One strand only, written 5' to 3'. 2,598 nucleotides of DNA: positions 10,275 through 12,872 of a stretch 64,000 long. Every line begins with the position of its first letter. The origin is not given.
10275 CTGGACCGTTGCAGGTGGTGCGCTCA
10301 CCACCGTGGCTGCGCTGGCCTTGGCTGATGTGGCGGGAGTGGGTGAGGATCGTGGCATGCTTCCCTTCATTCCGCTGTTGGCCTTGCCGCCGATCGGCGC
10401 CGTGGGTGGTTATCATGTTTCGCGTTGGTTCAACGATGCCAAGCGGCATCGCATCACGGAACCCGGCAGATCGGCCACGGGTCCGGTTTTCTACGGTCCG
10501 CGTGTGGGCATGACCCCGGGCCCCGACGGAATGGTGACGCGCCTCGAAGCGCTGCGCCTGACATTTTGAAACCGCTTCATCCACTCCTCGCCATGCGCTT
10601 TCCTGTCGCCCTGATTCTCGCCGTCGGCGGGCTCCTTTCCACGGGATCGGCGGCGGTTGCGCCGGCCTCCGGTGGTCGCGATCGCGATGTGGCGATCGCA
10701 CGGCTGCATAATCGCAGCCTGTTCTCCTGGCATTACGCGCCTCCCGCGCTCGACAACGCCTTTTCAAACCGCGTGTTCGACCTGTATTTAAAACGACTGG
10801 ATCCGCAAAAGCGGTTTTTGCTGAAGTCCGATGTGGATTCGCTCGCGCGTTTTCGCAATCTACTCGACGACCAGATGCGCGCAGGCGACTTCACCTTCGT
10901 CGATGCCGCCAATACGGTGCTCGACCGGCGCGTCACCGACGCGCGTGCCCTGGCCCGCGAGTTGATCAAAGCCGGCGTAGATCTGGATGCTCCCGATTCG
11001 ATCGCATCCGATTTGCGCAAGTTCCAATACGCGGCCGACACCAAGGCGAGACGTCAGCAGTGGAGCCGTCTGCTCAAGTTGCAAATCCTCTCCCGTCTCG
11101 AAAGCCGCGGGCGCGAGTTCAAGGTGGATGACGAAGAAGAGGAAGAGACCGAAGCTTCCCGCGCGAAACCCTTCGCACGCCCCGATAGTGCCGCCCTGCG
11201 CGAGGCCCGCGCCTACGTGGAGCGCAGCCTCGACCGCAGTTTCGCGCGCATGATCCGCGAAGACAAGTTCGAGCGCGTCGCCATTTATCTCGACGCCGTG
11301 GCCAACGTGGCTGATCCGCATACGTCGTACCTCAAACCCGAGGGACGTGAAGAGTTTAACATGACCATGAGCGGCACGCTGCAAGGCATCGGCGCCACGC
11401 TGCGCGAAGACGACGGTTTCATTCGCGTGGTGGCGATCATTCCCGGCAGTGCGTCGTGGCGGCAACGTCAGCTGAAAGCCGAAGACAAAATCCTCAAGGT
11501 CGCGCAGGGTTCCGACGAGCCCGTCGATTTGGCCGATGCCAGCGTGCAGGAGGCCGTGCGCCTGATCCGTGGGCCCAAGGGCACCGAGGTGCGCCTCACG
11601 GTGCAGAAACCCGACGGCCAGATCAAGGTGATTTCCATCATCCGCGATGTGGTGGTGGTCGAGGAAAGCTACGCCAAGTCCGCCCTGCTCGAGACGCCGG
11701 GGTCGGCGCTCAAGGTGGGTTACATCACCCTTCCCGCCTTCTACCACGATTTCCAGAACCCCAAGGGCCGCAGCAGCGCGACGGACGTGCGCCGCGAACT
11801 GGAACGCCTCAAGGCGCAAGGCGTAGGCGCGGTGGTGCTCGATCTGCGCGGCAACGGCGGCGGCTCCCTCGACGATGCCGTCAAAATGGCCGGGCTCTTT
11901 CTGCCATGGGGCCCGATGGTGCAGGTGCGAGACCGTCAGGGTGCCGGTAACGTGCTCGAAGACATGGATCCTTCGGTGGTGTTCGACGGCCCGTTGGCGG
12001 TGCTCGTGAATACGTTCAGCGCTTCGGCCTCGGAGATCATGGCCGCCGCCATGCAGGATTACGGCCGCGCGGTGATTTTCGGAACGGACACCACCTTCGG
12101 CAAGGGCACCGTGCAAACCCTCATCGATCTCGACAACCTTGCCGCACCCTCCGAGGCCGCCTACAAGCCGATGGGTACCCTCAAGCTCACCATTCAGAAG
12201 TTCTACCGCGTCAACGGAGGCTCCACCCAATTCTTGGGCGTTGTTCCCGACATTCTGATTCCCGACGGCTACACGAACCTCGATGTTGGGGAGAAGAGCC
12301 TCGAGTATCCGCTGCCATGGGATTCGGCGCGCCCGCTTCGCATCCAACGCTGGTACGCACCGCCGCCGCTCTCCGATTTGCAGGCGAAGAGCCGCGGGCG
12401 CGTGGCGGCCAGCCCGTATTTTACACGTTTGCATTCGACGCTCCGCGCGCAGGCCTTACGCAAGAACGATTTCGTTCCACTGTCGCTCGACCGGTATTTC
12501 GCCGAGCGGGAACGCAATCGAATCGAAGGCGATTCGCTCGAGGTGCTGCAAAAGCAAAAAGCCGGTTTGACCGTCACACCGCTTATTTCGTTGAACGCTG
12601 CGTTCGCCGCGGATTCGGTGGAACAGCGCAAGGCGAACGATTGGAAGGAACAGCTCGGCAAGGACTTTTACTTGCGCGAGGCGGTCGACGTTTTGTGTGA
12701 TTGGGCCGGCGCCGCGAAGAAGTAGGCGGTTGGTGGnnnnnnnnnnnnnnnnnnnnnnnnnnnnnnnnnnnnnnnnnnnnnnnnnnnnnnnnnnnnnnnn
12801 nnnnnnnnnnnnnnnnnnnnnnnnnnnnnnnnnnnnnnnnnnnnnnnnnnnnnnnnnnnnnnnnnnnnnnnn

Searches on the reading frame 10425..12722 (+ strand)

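Call 56: search_protein_families(library=pfam, proteins=[window:10425-12722:+], max_evalue=0.00001)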
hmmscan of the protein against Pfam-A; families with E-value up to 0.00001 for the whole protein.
window:10425-12722:+ (766 aa): 4 families
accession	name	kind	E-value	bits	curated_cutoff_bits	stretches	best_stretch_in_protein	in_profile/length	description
PF03572.23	Peptidase_S41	-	4.9e-45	153.5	24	1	430-611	1-164/165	Peptidase family S41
PF17804.6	TSP_NTD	-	4.3e-40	138.4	26.4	1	98-306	4-188/188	Tail specific protease N-terminal domain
PF11818.13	DUF3340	-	2e-23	83.7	28.6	1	616-761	1-154/155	C-terminal domain of tail specific protease (DUF3340)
PF00595.29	PDZ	-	4.2e-07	30.7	23.2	1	315-394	6-81/81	PDZ domain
